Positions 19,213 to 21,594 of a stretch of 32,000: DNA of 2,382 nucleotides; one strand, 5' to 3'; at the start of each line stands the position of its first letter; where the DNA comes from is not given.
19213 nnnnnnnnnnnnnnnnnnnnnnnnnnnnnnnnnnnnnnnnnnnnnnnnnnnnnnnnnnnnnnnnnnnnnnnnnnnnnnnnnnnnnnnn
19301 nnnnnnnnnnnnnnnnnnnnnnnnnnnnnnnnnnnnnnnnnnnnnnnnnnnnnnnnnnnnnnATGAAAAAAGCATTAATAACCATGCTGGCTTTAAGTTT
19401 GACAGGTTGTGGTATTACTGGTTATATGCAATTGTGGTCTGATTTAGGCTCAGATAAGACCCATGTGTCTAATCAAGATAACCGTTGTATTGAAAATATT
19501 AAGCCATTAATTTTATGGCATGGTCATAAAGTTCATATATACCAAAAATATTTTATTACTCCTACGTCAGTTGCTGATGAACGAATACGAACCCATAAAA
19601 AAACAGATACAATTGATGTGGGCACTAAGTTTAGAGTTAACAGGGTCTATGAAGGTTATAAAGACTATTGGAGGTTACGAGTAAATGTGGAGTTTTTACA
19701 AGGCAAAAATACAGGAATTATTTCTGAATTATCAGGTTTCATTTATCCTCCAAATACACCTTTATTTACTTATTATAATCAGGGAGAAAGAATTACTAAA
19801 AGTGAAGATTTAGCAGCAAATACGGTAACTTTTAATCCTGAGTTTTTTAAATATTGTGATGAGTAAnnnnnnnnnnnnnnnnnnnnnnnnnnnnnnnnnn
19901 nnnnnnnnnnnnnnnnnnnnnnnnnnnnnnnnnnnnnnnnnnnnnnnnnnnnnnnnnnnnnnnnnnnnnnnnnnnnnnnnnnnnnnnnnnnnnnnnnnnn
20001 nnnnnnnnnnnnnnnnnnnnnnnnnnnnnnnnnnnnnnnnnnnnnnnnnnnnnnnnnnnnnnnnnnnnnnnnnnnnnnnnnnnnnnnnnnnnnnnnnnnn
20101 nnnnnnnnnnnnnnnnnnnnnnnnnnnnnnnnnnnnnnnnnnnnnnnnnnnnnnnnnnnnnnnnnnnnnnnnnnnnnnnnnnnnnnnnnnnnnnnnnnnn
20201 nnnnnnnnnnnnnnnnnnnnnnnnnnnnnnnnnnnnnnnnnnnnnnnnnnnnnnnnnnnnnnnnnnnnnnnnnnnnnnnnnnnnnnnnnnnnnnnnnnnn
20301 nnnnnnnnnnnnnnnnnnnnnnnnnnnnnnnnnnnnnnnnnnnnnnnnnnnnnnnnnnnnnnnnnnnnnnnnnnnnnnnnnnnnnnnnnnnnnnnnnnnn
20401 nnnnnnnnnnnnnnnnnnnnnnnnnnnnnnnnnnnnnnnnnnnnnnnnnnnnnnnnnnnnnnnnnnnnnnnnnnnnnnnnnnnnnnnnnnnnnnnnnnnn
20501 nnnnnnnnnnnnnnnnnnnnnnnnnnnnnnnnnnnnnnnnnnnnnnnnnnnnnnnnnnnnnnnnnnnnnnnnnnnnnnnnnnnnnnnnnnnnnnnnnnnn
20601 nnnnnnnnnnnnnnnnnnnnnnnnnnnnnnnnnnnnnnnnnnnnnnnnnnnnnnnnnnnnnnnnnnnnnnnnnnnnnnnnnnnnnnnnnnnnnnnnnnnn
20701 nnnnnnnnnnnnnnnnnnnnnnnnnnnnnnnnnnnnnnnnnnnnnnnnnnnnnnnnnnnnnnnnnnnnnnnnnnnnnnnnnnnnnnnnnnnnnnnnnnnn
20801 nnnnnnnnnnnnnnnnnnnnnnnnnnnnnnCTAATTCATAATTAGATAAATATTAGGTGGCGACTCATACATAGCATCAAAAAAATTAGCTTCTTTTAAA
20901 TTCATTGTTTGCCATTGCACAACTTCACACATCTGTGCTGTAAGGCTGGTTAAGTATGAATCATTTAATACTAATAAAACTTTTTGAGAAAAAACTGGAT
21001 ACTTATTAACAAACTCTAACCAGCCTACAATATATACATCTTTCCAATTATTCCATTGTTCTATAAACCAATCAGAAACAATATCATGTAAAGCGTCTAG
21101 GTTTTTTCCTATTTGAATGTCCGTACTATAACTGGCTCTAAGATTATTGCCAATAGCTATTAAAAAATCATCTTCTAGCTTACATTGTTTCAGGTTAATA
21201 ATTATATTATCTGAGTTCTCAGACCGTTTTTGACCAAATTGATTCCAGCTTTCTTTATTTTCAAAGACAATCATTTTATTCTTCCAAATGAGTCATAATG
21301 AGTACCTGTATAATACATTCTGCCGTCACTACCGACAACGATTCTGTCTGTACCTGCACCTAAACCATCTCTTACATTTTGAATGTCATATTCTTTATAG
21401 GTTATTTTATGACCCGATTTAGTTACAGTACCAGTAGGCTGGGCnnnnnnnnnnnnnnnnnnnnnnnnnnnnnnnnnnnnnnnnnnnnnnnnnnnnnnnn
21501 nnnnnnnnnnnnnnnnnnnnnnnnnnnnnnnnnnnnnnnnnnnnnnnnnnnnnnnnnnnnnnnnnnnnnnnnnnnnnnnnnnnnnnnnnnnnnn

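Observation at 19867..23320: AT-rich islet between polA and a DEAD-box helicase is an orphan toxin/immunity cassette array with no full-length toxin nearby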

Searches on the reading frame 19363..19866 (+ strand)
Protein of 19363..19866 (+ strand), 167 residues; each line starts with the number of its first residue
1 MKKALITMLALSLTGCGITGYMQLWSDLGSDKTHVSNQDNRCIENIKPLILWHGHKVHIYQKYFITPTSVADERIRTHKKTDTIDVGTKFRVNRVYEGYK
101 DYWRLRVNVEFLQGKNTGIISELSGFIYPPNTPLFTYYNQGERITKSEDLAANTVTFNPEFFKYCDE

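Call 3: search_protein_families(library=pfam, max_evalue=1, proteins=[window:19363-19866:+])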
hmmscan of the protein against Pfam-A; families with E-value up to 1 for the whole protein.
window:19363-19866:+ (167 aa): 1 family
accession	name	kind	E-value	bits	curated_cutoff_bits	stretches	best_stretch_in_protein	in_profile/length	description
PF13627.12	LptM_cons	-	0.037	14.3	27.3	1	5-20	3-18/23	LPS-assembly lipoprotein LptM, conserved region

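Call 22: search_protein_families(library=ncbifam, max_evalue=1, proteins=[window:19363-19866:+])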
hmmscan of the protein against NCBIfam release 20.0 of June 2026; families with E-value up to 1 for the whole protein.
window:19363-19866:+ (167 aa): 1 family
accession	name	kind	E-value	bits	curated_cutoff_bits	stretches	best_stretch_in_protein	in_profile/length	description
NF047847.2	SS_mature_LptM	equivalog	0.061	13.4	27.7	1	1-20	1-24/31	LPS translocon maturation chaperone LptM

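Call 42: search_protein_families(library=padloc, max_evalue=0.01, proteins=[L081:3579-4799:+, L081:4759-7035:+, L081:7040-8146:+, window:19363-19866:+])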
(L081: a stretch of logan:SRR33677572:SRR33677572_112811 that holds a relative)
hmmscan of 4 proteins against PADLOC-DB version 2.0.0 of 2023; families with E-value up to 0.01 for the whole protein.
L081:3579-4799:+ (406 aa): 64 families (the best 25 are shown)
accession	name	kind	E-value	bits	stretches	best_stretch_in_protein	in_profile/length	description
PDLC02649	DrmMII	-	3.6e-168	557.9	1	4-402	6-416/422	DrmMII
PDLC03232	MTase_II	-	3.7e-106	353.7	1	4-401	5-457/465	Type II methyltransferase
PDLC03234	MTase_II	-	7.8e-90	299.8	1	3-402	5-364/375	Type II methyltransferase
PDLC03378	MTase_II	-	6e-83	277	1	1-403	1-329/344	Type II methyltransferase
PDLC03326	MTase_II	-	1.1e-78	263.3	2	95-401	65-373/412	Type II methyltransferase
PDLC02648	DrmMII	-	6.5e-67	224.3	1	3-401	22-448/468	DrmMII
PDLC03272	MTase_II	-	1.7e-65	219.8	1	2-401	74-387/407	Type II methyltransferase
PDLC02656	DrmMII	-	1.1e-64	217.1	2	6-236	8-232/491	DrmMII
PDLC03237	MTase_II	-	3.4e-63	212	2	5-218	796-977/1036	Type II methyltransferase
PDLC00033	DruM2|DruM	-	1.3e-62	210.3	1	5-403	24-363/368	DNA cytosine methylase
PDLC00026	DruM2|DruM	-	1.9e-58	196.6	1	2-401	4-315/336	DNA cytosine methylase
PDLC00027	DruM2|DruM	-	3.3e-54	182.6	2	95-400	61-347/361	DNA cytosine methylase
PDLC00031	DruM2|DruM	-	2.3e-50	169.7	1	6-400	15-347/361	DNA cytosine methylase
PDLC03307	MTase_II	-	3.3e-49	166.1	3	176-402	156-367/382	Type II methyltransferase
PDLC00030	DruM2|DruM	-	1.2e-47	160.9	1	3-401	6-361/380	DNA cytosine methylase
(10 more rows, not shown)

L081:4759-7035:+ (758 aa): 0 families

L081:7040-8146:+ (368 aa): 1 family
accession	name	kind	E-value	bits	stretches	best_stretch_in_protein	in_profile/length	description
PDLC04349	PDC-M03B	-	0.00038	18.1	1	91-163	130-201/232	-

window:19363-19866:+ (167 aa): 0 families

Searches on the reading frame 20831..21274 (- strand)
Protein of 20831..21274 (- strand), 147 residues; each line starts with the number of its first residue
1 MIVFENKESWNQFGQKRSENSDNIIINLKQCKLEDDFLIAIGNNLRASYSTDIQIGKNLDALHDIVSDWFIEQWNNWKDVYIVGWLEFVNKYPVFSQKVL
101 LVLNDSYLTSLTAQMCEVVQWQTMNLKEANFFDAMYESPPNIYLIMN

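Call 3: search_protein_families(library=pfam, max_evalue=1, proteins=[window:20831-21274:-])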
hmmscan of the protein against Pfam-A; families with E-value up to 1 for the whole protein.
window:20831-21274:- (147 aa): 2 families
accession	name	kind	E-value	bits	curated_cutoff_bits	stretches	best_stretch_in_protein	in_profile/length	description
PF01337.24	Barstar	-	0.00022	21.5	23.4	1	24-72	4-50/96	Barstar (barnase inhibitor)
PF12319.13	TryThrA_C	-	0.2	11.5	22.8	1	7-87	43-121/216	Tryptophan-Threonine-rich plasmodium antigen C terminal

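Call 22: search_protein_families(library=ncbifam, max_evalue=1, proteins=[window:20831-21274:-])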
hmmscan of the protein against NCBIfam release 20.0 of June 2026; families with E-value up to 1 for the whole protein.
window:20831-21274:- (147 aa): 0 families

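Call 42: search_protein_families(library=padloc, max_evalue=0.01, proteins=[L081:3579-4799:+, L081:4759-7035:+, L081:7040-8146:+, window:20831-21274:-])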
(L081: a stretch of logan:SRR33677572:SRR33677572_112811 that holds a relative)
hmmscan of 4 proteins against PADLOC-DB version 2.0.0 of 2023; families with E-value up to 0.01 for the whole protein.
L081:3579-4799:+ (406 aa): 64 families (the best 25 are shown)
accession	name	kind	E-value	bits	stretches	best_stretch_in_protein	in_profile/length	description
PDLC02649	DrmMII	-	3.6e-168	557.9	1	4-402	6-416/422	DrmMII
PDLC03232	MTase_II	-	3.7e-106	353.7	1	4-401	5-457/465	Type II methyltransferase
PDLC03234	MTase_II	-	7.8e-90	299.8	1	3-402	5-364/375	Type II methyltransferase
PDLC03378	MTase_II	-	6e-83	277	1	1-403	1-329/344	Type II methyltransferase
PDLC03326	MTase_II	-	1.1e-78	263.3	2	95-401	65-373/412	Type II methyltransferase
PDLC02648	DrmMII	-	6.5e-67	224.3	1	3-401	22-448/468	DrmMII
PDLC03272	MTase_II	-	1.7e-65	219.8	1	2-401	74-387/407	Type II methyltransferase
PDLC02656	DrmMII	-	1.1e-64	217.1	2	6-236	8-232/491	DrmMII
PDLC03237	MTase_II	-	3.4e-63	212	2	5-218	796-977/1036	Type II methyltransferase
PDLC00033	DruM2|DruM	-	1.3e-62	210.3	1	5-403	24-363/368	DNA cytosine methylase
PDLC00026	DruM2|DruM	-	1.9e-58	196.6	1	2-401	4-315/336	DNA cytosine methylase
PDLC00027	DruM2|DruM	-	3.3e-54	182.6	2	95-400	61-347/361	DNA cytosine methylase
PDLC00031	DruM2|DruM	-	2.3e-50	169.7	1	6-400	15-347/361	DNA cytosine methylase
PDLC03307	MTase_II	-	3.3e-49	166.1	3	176-402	156-367/382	Type II methyltransferase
PDLC00030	DruM2|DruM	-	1.2e-47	160.9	1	3-401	6-361/380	DNA cytosine methylase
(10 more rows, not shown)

L081:4759-7035:+ (758 aa): 0 families

L081:7040-8146:+ (368 aa): 1 family
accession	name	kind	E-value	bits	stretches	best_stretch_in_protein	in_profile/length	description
PDLC04349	PDC-M03B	-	0.00038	18.1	1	91-163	130-201/232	-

window:20831-21274:- (147 aa): 0 families

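Call 77: search_solved_structures(query=A5, max_evalue=1)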
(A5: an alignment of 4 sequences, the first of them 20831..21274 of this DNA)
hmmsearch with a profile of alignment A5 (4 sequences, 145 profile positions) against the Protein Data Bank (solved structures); distinct sequences matched with E-value up to 1: 0.

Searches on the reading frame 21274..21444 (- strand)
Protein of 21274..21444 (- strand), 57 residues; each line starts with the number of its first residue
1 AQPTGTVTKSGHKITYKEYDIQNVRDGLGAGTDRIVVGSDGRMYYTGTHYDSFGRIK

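Call 21: search_protein_families(library=pfam, max_evalue=10, proteins=[window:21274-21444:-])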
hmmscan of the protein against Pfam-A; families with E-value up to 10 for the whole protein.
seq(57 aa): 2 families
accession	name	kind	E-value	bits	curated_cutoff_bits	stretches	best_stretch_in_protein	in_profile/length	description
PF00545.25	Ribonuclease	-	7.5e-09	36.4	24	1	11-56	52-97/98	ribonuclease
PF24684.1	Vgb_lyase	-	0.1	11.9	50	1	29-56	138-165/290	Virginiamycin B lyase family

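Call 22: search_protein_families(library=ncbifam, max_evalue=1, proteins=[window:21274-21444:-])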
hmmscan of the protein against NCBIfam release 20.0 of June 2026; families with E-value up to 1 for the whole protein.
seq(57 aa): 0 families
